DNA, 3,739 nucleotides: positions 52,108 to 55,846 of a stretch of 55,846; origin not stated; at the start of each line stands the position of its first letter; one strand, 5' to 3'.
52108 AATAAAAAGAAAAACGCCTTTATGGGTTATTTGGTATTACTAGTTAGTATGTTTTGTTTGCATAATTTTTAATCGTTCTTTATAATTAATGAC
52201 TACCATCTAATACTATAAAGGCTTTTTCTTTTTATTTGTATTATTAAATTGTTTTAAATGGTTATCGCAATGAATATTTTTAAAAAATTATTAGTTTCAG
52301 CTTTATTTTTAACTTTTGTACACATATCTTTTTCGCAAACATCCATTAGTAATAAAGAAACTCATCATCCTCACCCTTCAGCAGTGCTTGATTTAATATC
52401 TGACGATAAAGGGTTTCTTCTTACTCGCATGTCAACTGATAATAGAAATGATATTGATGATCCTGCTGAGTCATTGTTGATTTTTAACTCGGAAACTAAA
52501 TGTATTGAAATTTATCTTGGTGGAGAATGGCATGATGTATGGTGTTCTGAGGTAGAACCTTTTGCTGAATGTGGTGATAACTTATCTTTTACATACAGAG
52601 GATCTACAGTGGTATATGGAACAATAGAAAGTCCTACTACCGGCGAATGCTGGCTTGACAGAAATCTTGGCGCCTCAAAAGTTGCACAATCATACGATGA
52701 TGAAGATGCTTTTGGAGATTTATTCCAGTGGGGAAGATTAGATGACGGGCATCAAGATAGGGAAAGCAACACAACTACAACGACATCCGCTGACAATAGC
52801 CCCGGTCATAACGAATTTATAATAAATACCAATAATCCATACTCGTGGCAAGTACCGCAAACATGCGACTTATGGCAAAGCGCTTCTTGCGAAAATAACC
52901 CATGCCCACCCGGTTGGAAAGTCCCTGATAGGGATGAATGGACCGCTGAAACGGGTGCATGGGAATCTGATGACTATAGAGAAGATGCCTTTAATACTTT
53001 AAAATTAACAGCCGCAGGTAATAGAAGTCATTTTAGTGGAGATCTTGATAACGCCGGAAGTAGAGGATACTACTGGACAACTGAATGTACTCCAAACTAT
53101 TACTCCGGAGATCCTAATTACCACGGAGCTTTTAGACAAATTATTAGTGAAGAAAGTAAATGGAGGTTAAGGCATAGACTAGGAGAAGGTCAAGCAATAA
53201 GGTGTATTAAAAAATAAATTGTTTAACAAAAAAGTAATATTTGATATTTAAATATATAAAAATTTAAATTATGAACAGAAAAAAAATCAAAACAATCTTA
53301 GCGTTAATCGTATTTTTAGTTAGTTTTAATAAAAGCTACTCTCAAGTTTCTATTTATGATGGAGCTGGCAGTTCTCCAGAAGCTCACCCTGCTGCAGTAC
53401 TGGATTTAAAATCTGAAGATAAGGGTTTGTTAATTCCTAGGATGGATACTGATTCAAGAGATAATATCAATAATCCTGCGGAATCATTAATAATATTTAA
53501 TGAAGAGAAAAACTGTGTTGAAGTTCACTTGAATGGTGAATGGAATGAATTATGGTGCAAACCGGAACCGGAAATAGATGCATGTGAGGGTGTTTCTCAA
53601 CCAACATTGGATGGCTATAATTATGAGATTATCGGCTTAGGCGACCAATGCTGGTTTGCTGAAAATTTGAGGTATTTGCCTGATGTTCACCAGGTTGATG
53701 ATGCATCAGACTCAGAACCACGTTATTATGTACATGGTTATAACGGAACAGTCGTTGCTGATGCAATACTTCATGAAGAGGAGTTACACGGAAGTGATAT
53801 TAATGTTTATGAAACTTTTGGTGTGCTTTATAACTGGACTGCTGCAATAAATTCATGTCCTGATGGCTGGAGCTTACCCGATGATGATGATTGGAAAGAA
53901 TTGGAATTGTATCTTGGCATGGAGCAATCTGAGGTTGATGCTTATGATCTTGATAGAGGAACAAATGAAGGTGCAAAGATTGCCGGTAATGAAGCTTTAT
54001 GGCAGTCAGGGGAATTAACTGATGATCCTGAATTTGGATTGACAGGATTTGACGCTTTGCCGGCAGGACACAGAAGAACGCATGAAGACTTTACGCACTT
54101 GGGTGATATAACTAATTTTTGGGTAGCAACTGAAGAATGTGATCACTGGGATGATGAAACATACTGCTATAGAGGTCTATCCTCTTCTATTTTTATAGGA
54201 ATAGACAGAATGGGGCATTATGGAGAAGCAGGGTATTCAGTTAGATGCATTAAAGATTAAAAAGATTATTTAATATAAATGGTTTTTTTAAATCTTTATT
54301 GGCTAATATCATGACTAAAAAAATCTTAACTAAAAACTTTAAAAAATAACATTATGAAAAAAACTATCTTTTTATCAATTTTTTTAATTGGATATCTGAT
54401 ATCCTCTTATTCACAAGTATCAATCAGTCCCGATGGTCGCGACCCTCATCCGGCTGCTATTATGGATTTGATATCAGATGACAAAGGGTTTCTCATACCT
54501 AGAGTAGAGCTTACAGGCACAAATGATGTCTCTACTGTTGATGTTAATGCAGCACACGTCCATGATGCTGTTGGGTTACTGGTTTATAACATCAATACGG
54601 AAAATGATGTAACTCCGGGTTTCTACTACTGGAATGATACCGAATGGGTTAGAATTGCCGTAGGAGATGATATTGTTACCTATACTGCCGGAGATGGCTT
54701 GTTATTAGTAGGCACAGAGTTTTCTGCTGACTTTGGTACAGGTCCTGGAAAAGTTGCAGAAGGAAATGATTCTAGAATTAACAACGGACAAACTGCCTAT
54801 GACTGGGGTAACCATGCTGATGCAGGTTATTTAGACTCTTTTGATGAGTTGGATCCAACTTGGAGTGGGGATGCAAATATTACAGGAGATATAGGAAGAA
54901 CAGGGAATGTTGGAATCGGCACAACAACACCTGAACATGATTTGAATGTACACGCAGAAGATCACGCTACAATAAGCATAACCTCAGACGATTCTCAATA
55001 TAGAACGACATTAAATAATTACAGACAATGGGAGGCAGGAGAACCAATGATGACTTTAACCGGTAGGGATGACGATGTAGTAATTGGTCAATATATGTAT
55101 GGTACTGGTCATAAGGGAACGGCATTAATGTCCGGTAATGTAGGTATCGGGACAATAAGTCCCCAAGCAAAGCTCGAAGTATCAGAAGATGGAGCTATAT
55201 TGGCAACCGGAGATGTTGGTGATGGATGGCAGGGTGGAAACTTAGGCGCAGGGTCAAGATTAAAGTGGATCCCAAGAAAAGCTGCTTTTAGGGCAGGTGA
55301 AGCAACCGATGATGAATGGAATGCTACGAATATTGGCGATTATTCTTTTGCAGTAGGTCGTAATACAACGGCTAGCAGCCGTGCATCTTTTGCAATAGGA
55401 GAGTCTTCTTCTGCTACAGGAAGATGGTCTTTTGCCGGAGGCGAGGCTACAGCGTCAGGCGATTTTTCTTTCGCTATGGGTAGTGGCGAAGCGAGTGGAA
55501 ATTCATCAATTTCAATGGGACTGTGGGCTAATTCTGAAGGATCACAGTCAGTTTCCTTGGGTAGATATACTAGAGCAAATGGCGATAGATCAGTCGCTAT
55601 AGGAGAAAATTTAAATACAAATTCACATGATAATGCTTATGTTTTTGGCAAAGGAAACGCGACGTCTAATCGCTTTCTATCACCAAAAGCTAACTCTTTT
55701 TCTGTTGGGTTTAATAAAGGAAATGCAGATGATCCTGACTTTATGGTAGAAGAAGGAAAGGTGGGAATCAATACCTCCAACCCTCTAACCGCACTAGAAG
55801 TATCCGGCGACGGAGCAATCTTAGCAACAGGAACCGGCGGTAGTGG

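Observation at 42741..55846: Nine-gene array of secreted proteins with one shared N-terminal module and divergent lectin-like or fibre-like C-termini, interleaved with two 7-TM AraC regulators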

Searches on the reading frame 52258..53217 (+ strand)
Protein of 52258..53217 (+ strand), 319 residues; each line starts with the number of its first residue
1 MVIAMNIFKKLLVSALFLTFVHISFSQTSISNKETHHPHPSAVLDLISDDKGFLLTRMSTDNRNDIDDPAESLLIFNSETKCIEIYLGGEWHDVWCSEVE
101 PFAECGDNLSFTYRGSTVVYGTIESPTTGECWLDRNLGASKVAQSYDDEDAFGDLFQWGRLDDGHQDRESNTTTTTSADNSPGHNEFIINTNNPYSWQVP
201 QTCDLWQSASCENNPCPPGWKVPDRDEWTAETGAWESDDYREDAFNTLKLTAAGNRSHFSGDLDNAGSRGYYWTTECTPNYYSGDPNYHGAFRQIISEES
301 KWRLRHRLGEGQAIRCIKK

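Call 7: search_protein_families(library=pfam, proteins=[window:52258-53217:+], max_evalue=0.1)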
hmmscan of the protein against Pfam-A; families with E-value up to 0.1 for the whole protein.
window:52258-53217:+ (319 aa): 1 family
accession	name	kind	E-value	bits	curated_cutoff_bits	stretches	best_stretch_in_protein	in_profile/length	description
PF09603.15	Fib_succ_major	-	0.00014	22.6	33.9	1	130-251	6-108/187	Fibrobacter succinogenes major domain (Fib_succ_major)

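Call 8: search_protein_families(library=ncbifam, proteins=[window:52258-53217:+], max_evalue=0.1)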
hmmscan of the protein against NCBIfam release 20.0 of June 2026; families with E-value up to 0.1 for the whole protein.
window:52258-53217:+ (319 aa): 1 family
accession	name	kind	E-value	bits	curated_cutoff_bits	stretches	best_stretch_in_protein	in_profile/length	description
TIGR02145.1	Fib_succ_major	domain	0.00053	20.7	41.65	1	171-318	59-175/176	FISUMP domain-containing protein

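Call 60: search_protein_families(library=phrogs, proteins=[window:52258-53217:+], max_evalue=0.01)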
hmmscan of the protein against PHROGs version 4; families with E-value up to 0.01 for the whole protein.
window:52258-53217:+ (319 aa): 0 families

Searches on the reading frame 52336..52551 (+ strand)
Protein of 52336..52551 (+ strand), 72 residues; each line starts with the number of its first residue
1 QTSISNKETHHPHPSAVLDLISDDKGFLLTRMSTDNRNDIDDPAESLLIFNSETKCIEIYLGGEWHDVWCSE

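Call 21: find_related_loci(query=A3, collection=genome_contigs, flank=10000)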
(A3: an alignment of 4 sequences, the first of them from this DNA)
Query A3 (72 aa) in genome_contigs; peptide patterns used: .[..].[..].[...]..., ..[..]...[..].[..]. (x = any residue, [..] = any of these).
98 stretches matched a pattern; 29 encode a relative of the query (tblastn E <= 1e-3); 29 distinct loci.
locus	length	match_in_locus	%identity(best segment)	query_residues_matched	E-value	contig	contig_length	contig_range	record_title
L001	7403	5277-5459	56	10-70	4e-23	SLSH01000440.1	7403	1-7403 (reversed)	MAG: Bacteroidales bacterium isolate CSSed165cm_598R1 CSSed16-5cm-44722, whole genome shotgun sequence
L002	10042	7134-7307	54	12-70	2e-19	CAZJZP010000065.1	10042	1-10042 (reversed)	MAG TPA_asm: uncultured Prolixibacteraceae bacterium isolate binchicken_co42_425 genome assembly, contig: NODE_11242_len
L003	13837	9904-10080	54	12-70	3e-18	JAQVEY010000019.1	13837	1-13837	MAG: Bacteroidales bacterium isolate STE_146 NODE_10643_length_13837_cov_3.113202_Sandtown_E, whole genome shotgun seque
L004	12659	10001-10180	48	6-65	4e-17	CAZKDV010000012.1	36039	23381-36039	MAG TPA_asm: uncultured Bacteroidales bacterium isolate binchicken_co39_309 genome assembly, contig: NODE_2798_length_36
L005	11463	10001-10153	57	8-58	1e-16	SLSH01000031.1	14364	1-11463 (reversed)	MAG: Bacteroidales bacterium isolate CSSed165cm_598R1 CSSed16-5cm-13111, whole genome shotgun sequence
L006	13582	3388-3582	45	8-72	3e-16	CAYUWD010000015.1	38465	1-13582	MAG TPA_asm: uncultured Bacteroidales bacterium isolate binchicken_co42_463 genome assembly, contig: NODE_900_length_384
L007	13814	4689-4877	51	15-71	6e-16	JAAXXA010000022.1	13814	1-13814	MAG: Bacteroidetes bacterium isolate W9_Combined_metabat2_052 W9_Combined_metabat2_052_NODE_2388, whole genome shotgun s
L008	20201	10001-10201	46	6-70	8e-16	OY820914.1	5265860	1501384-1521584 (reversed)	MAG: Bacteroidales bacterium isolate 29af8000-aa9b-4969-9261-ea2c593eb5de genome assembly, chromosome: 1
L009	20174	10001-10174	47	15-70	2e-14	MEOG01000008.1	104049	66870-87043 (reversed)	MAG: Bacteroidetes bacterium GWF2_35_48 gwf2_scaffold_1165, whole genome shotgun sequence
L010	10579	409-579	49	12-65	5e-14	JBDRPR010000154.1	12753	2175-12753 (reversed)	MAG: Bacteroidota bacterium isolate MEGAHIT-group-2.131 k141_751839, whole genome shotgun sequence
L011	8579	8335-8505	47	12-65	2e-13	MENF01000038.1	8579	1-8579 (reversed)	MAG: Bacteroidetes bacterium GWA2_32_17 gwa2_scaffold_14347, whole genome shotgun sequence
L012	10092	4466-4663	41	3-68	1e-12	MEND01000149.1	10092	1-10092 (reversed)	MAG: Bacteroidetes bacterium GWA2_31_9 gwa2_scaffold_30613, whole genome shotgun sequence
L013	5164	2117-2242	60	13-54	5e-12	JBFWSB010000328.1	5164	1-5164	MAG: Candidatus Kapaibacterium sp. isolate CA_2019_TPBF_22 NODE_61434_length_5164_cov_3.180862_TPBF, whole genome shotgu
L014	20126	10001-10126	60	13-54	8e-12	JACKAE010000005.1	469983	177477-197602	MAG: Ignavibacteria bacterium isolate HK-STAS-BACT-82 HK-STAS-BACT-82_5, whole genome shotgun sequence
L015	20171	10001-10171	44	11-65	3e-11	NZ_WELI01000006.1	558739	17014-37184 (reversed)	Rudanella paleaurantiibacter strain HX-22-17 Scaffold5_1, whole genome shotgun sequence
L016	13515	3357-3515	40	19-70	5e-11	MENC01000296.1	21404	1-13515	MAG: Bacteroidetes bacterium GWA2_30_7 gwa2_scaffold_9049, whole genome shotgun sequence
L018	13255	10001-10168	41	12-65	4e-10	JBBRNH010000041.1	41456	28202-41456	MAG: Cytophagales bacterium isolate La1_metabat2.129 LA1C_B2.129_k141_35402L_41456_cov_12.0000, whole genome shotgun seq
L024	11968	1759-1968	36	3-71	2e-8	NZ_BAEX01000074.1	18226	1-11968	Myroides injenensis M09-0166, whole genome shotgun sequence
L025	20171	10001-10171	37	11-65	4e-8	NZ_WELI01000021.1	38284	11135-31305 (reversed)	Rudanella paleaurantiibacter strain HX-22-17 Scaffold18_1, whole genome shotgun sequence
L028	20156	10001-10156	44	1-51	3e-7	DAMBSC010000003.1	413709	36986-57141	MAG TPA_asm: Tannerellaceae bacterium isolate CTOTU49203 NODE_8_length_413709_cov_6.964006, whole genome shotgun sequenc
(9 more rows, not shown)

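Call 38: search_protein_families(library=pfam, proteins=[L018:9911-11359:+, L025:9920-11338:+, L007:4545-6761:+, L007:6870-9974:+, L012:6102-8462:+, L028:8014-9021:+, L028:9938-10867:+, L014:9875-12211:+, L016:8475-11069:+, L024:1666-4206:+], max_evalue=0.001)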
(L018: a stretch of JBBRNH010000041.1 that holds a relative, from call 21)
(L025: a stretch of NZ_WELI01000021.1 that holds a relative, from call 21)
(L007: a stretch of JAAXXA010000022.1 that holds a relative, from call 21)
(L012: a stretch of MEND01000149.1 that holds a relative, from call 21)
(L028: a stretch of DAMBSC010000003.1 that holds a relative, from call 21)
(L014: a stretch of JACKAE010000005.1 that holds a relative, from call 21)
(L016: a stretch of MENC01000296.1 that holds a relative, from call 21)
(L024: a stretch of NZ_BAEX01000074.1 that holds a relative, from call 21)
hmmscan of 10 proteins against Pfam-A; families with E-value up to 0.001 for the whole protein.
L018:9911-11359:+ (483 aa): 1 family
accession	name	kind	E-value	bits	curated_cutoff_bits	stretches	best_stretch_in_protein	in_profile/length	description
PF14312.12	FG-GAP_2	-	5.4e-98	321.5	23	6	210-259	1-49/49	FG-GAP repeat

L025:9920-11338:+ (473 aa): 2 families
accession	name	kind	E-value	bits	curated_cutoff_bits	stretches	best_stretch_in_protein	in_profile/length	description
PF14312.12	FG-GAP_2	-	3.8e-112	366.8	23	6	318-367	1-49/49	FG-GAP repeat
PF17954.7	Pirin_C_2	-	0.00013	22.5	22.9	0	249-274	38-63/86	Quercetinase C-terminal cupin domain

L007:4545-6761:+ (739 aa): 3 families
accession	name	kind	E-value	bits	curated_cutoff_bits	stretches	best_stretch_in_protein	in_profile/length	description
PF21722.4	Gly_rich_2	-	4.1e-22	79.8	24.3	1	509-736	1-225/226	Glycine-rich domain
PF19408.5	PKD_6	-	8.6e-15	55.3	25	1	116-193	2-78/82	PKD-like domain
PF19406.5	PKD_5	-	1e-12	48.2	25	1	309-392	2-88/88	PKD-like domain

L007:6870-9974:+ (1035 aa): 2 families
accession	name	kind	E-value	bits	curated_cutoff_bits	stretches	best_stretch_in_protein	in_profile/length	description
PF19406.5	PKD_5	-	2.4e-15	56.7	25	2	421-505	1-88/88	PKD-like domain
PF19408.5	PKD_6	-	2.8e-14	53.7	25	1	129-206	2-78/82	PKD-like domain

L012:6102-8462:+ (787 aa): 1 family
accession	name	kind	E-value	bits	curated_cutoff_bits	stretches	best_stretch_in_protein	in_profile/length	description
PF13884.11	Peptidase_S74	-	1.4e-16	60.9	22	1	667-721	1-57/58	Chaperone of endosialidase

L028:8014-9021:+ (336 aa): 0 families

L028:9938-10867:+ (310 aa): 0 families

L014:9875-12211:+ (779 aa): 1 family
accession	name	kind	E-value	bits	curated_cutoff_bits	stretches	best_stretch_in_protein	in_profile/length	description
PF24146.1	K1-lyase_C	-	8.4e-05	23.4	27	1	716-777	10-70/70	K1 capsule-specific polysaccharide lyase, C-terminal domain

L016:8475-11069:+ (865 aa): 2 families
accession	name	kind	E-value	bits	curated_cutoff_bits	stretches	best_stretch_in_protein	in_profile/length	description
PF05658.19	YadA_head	-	1.1e-21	77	25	4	525-551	1-27/27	YadA head domain repeat (2 copies)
PF13884.11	Peptidase_S74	-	2.8e-13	50.4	22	1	734-795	1-58/58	Chaperone of endosialidase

L024:1666-4206:+ (847 aa): 0 families

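Call 60: search_protein_families(library=phrogs, proteins=[L016:8475-11069:+], max_evalue=0.01)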
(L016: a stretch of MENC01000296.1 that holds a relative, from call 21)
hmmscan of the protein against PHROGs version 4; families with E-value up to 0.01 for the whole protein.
L016:8475-11069:+ (865 aa): 10 families
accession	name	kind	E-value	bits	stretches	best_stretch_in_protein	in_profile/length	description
phrog_1980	-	tail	3.6e-18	67.1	1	491-854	182-446/449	tail fiber protein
phrog_5668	-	tail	9.2e-16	57.8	1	444-850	1159-1563/1567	tail fiber protein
phrog_5481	-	tail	4.2e-12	46.4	1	515-855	705-1037/1043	tail fiber protein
phrog_20057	-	unknown function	5.4e-10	38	3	474-563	125-214/2265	-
phrog_4636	-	tail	4.4e-09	36.3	1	677-851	572-761/763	tail spike protein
phrog_25468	-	unknown function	2.2e-05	24.5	1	508-590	84-173/528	-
phrog_14251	-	unknown function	0.00013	21.7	1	446-555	237-341/539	-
phrog_20787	-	head and packaging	0.00056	21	1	57-98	19-62/67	virion structural protein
phrog_33119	-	tail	0.00068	19.3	1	698-848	514-641/643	long tail fiber protein distal subunit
phrog_10464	-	unknown function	0.0096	15.8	1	380-496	149-265/492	-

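Call 91: find_related_loci(query=A3, collection=viral_contigs, flank=8000)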
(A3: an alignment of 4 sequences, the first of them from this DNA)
Query A3 (72 aa) in viral_contigs; peptide patterns used: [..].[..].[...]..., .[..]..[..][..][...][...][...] (x = any residue, [..] = any of these).
147 stretches matched a pattern, but none encodes a relative of the query by tblastn (E <= 1e-3).

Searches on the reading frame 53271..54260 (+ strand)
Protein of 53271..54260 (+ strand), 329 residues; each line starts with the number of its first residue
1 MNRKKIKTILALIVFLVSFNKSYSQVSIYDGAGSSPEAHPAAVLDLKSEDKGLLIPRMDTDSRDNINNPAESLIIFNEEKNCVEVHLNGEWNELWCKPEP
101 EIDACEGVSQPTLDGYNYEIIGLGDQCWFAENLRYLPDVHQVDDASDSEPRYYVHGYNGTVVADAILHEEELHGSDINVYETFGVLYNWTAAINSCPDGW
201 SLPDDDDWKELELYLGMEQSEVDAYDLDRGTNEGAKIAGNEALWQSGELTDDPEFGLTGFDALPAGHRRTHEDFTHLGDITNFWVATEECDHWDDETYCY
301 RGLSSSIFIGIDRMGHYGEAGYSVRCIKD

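Call 7: search_protein_families(library=pfam, proteins=[window:53271-54260:+], max_evalue=0.1)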
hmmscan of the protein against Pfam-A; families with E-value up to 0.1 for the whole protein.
window:53271-54260:+ (329 aa): 1 family
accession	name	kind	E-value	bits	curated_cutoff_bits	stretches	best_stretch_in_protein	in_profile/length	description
PF09603.15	Fib_succ_major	-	9.4e-32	111.2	33.9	1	123-328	3-187/187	Fibrobacter succinogenes major domain (Fib_succ_major)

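Call 8: search_protein_families(library=ncbifam, proteins=[window:53271-54260:+], max_evalue=0.1)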
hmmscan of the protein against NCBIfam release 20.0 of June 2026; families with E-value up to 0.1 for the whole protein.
window:53271-54260:+ (329 aa): 1 family
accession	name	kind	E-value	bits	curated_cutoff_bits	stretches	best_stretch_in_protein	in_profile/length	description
TIGR02145.1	Fib_succ_major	domain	7.9e-27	95.1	41.65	1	114-329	7-176/176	FISUMP domain-containing protein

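Call 60: search_protein_families(library=phrogs, proteins=[window:53271-54260:+], max_evalue=0.01)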
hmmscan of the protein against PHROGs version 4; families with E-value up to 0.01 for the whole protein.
window:53271-54260:+ (329 aa): 0 families

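Call 63: search_solved_structures(query=window:53271-54260:+, max_evalue=1)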
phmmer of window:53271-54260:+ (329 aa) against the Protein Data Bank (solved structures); distinct sequences matched with E-value up to 1: 0.

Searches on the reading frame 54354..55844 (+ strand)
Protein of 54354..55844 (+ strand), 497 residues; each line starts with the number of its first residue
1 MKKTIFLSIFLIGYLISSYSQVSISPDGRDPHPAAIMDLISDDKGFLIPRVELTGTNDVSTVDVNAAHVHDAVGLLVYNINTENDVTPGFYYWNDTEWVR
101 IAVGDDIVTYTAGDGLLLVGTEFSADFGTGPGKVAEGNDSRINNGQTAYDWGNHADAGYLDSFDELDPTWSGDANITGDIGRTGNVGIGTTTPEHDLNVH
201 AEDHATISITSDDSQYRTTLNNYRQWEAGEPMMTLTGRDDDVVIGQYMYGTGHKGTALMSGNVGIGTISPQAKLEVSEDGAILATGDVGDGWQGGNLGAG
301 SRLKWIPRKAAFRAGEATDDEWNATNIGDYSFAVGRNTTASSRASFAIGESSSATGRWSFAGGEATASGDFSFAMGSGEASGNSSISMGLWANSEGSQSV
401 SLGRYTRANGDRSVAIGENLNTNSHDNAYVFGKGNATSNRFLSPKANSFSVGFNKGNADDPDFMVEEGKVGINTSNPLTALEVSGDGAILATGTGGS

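Call 7: search_protein_families(library=pfam, proteins=[window:54354-55844:+], max_evalue=0.1)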
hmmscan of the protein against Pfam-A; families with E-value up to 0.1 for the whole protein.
window:54354-55844:+ (497 aa): 1 family
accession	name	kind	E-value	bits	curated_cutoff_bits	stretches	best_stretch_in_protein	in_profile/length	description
PF05658.19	YadA_head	-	4.3e-11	43.3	25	3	396-417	3-24/27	YadA head domain repeat (2 copies)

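Call 8: search_protein_families(library=ncbifam, proteins=[window:54354-55844:+], max_evalue=0.1)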
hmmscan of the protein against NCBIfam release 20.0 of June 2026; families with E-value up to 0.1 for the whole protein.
window:54354-55844:+ (497 aa): 4 families
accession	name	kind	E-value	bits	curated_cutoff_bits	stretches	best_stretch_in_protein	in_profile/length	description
NF033478.1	YadA_autotrans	exception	3.4e-06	26.3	750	1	320-454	95-224/459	trimeric autotransporter adhesin YadA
NF033477.2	EmaA_autotrans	exception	1.7e-05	22.3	3000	1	331-437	169-283/2100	collagen-binding adhesin autotransporter EmaA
NF040984.1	BimA_first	exception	8.9e-05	21.6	800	1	322-381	321-381/517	trimeric autotransporter actin-nucleating factor BimA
NF040983.1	BimA_second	exception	0.0051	15.7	600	1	373-437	182-245/381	trimeric autotransporter actin-nucleating factor BimA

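Call 60: search_protein_families(library=phrogs, proteins=[window:54354-55844:+], max_evalue=0.01)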
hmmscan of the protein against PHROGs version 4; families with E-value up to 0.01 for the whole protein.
window:54354-55844:+ (497 aa): 4 families
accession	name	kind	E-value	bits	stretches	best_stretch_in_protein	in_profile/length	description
phrog_14251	-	unknown function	8.4e-09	35.5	1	318-479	243-399/539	-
phrog_9942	-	tail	3.4e-07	29.6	1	170-337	639-794/1178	tail fiber protein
phrog_28668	-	unknown function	7.2e-05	23.8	0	262-291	31-67/153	-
phrog_25468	-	unknown function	9e-05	22.5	1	326-427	101-203/528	-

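Call 61: search_dna_similar(query=window:54354-55844:+, collection=phages, mode=protein, max_evalue=0.001, max_rows=25)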
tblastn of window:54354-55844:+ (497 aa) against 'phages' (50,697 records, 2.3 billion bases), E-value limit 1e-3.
No match.

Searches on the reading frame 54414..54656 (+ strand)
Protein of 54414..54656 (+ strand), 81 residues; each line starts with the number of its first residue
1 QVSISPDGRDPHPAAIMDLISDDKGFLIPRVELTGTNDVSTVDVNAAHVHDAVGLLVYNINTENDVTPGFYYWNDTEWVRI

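Call 93: find_related_loci(query=A9, collection=viral_contigs, flank=8000)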
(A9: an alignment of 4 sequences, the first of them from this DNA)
Query A9 (81 aa) in viral_contigs; peptide patterns used: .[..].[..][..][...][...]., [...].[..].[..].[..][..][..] (x = any residue, [..] = any of these).
259 stretches matched a pattern, but none encodes a relative of the query by tblastn (E <= 1e-3).
